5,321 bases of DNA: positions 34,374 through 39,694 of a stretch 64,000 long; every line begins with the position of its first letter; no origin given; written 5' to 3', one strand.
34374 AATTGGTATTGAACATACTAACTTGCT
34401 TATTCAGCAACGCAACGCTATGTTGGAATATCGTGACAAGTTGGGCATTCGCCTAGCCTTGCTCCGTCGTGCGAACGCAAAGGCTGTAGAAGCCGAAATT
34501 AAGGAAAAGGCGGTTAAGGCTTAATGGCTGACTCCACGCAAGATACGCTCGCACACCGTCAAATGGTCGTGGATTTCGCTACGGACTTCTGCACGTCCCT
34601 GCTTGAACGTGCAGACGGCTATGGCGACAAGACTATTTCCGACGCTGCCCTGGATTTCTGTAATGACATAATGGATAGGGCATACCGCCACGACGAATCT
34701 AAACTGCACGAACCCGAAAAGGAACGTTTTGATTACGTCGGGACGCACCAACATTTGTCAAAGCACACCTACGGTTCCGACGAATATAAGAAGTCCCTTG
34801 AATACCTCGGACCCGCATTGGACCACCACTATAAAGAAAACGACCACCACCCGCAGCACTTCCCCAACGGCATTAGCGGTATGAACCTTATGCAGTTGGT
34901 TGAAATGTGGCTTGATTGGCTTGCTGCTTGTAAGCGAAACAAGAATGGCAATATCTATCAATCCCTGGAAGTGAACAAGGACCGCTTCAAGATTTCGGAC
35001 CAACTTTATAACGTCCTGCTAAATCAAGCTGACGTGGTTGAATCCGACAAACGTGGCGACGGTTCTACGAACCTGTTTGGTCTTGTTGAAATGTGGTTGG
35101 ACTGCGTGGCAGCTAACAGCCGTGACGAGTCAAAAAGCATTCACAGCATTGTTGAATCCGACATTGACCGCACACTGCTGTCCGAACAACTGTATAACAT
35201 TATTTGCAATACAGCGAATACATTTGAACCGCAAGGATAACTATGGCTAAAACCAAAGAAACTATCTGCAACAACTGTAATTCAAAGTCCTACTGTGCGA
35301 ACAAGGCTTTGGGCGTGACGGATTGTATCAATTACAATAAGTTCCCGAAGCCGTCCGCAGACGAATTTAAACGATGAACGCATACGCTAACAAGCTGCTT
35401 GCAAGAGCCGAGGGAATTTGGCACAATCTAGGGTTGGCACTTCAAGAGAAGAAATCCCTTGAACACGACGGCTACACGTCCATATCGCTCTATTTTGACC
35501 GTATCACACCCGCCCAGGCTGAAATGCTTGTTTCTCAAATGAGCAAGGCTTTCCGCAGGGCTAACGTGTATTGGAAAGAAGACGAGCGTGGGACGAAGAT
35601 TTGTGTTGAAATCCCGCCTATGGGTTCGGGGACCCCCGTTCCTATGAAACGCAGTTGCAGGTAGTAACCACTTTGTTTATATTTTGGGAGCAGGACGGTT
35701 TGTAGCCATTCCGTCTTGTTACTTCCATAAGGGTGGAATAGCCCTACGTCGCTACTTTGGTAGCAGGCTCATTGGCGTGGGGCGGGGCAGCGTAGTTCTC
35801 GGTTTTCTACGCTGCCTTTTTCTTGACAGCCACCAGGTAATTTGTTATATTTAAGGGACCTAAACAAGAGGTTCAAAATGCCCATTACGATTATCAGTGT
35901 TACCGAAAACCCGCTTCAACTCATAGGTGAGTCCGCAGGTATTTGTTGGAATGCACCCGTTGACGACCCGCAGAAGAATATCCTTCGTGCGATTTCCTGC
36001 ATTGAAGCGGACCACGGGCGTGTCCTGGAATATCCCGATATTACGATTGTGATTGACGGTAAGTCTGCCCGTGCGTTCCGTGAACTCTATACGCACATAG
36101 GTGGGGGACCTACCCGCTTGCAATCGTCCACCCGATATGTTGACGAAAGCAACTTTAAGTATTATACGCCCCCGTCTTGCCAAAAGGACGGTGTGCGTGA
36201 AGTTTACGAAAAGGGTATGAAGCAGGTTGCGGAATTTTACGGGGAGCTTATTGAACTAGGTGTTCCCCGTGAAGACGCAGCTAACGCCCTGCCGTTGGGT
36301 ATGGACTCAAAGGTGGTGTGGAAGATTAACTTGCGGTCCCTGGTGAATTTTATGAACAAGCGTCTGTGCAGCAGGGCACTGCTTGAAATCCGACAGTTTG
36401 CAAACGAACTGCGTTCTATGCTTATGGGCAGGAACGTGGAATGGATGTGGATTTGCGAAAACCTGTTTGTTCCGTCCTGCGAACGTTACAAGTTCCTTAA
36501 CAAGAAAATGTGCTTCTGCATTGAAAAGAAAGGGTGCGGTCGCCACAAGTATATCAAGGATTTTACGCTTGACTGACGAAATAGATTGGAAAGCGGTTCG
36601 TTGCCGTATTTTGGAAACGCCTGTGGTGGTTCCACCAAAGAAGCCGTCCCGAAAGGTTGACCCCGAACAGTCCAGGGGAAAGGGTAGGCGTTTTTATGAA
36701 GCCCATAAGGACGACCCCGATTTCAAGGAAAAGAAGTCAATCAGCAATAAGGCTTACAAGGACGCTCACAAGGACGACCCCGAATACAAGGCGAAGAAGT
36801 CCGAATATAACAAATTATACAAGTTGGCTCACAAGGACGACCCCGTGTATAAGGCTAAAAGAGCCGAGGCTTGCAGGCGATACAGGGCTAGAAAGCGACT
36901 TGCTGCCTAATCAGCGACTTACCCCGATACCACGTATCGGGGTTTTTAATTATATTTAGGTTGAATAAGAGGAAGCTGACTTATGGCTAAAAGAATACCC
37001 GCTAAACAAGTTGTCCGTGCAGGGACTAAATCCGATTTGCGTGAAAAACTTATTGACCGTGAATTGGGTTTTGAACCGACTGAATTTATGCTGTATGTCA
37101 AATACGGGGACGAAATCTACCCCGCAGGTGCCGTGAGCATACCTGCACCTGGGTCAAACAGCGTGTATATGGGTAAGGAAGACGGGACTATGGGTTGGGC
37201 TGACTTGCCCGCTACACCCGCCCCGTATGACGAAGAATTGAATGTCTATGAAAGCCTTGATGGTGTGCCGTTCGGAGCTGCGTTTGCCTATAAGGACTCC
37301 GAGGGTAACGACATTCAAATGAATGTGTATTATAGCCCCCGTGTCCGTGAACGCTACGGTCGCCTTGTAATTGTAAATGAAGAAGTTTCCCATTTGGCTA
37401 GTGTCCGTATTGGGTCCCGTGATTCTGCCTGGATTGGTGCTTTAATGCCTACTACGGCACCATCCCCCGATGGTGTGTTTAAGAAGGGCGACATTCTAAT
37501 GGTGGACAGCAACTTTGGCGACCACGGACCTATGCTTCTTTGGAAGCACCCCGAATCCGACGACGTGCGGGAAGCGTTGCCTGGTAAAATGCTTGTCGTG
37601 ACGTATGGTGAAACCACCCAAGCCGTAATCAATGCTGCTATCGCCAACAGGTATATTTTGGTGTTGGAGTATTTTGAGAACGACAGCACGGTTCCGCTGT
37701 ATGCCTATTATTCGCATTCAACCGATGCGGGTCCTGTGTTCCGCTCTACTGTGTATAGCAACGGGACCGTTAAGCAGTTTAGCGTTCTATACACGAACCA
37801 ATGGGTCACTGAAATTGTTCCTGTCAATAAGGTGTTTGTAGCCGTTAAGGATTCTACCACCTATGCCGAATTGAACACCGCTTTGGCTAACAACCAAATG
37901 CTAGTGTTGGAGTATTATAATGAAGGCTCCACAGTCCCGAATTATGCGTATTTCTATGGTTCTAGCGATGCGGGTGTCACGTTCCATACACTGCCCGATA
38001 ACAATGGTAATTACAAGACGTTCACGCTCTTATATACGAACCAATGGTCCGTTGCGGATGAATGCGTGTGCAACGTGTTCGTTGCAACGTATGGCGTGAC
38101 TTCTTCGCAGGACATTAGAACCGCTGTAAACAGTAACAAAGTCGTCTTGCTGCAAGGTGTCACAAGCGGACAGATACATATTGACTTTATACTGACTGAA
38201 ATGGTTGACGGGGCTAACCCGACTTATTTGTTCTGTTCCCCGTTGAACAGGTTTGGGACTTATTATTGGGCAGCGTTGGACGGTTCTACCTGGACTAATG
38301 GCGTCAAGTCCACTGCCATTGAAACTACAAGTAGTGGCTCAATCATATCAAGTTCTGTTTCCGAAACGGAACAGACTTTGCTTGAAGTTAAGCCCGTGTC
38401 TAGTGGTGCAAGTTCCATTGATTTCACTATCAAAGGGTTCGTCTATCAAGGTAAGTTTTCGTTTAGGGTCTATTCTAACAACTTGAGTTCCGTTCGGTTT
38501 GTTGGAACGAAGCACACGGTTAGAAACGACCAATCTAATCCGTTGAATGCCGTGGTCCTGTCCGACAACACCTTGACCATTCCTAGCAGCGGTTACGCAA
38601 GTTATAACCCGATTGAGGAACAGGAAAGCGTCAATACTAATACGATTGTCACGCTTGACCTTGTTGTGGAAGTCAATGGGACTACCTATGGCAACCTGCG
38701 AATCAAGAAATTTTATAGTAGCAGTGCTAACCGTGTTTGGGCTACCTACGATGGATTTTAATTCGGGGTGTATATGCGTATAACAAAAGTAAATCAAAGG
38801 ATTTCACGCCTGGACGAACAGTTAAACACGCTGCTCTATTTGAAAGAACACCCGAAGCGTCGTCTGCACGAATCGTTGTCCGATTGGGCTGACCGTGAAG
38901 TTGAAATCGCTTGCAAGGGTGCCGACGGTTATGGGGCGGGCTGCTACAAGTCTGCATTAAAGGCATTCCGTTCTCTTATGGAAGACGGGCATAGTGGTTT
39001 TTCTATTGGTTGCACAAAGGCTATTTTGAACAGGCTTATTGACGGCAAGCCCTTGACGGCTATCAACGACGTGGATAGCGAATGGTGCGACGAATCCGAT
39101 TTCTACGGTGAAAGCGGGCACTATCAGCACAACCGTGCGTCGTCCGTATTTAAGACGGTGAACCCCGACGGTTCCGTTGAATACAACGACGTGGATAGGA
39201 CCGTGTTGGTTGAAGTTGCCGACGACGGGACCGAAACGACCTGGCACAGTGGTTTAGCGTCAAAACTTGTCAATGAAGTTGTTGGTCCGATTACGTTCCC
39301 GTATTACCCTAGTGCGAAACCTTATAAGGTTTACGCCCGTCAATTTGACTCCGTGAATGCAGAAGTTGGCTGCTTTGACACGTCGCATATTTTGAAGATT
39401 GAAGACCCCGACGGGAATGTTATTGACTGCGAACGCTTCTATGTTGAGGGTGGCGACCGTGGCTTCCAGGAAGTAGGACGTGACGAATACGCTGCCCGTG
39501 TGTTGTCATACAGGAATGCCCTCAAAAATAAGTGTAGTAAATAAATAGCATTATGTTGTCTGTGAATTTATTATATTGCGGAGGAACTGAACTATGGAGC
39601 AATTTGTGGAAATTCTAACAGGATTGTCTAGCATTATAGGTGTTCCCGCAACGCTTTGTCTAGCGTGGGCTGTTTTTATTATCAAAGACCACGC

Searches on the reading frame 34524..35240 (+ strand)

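Call 4: search_protein_families(library=pfam, proteins=[window:34524-35240:+], max_evalue=0.01)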
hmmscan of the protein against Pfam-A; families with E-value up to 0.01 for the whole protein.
window:34524-35240:+ (238 aa): 1 family
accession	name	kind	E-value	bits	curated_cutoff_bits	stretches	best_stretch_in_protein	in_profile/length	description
PF18907.5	DUF5662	-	4.1e-30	104.9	27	1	3-168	4-153/156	Family of unknown function (DUF5662)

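Call 86: search_protein_families(library=padloc, proteins=[window:34524-35240:+], max_evalue=0.01)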
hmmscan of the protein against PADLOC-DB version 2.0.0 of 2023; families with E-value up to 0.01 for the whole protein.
window:34524-35240:+ (238 aa): 0 families

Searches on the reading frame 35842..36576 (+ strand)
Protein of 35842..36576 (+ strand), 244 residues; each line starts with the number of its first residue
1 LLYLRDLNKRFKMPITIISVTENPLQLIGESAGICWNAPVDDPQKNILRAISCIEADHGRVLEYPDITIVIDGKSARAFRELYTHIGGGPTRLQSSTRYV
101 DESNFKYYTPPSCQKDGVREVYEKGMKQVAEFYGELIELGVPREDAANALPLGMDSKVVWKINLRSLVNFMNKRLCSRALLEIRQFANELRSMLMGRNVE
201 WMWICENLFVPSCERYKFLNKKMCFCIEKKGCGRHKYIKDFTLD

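Call 4: search_protein_families(library=pfam, proteins=[window:35842-36576:+], max_evalue=0.01)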
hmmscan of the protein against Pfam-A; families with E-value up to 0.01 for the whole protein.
window:35842-36576:+ (244 aa): 1 family
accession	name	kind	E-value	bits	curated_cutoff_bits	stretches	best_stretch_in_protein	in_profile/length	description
PF02511.20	Thy1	-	1.5e-36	126.4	24.8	1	17-194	2-185/191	Thymidylate synthase complementing protein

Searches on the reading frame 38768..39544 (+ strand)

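Call 48: search_protein_families(library=pfam, proteins=[window:38768-39544:+], max_evalue=0.01)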
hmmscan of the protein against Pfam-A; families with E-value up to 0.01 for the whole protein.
window:38768-39544:+ (258 aa): 1 family
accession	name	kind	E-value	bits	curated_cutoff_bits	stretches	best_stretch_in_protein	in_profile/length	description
PF25185.1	Tad3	-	2.9e-27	95.2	27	1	36-145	2-107/119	Type I Thoeris inhibitor Tad3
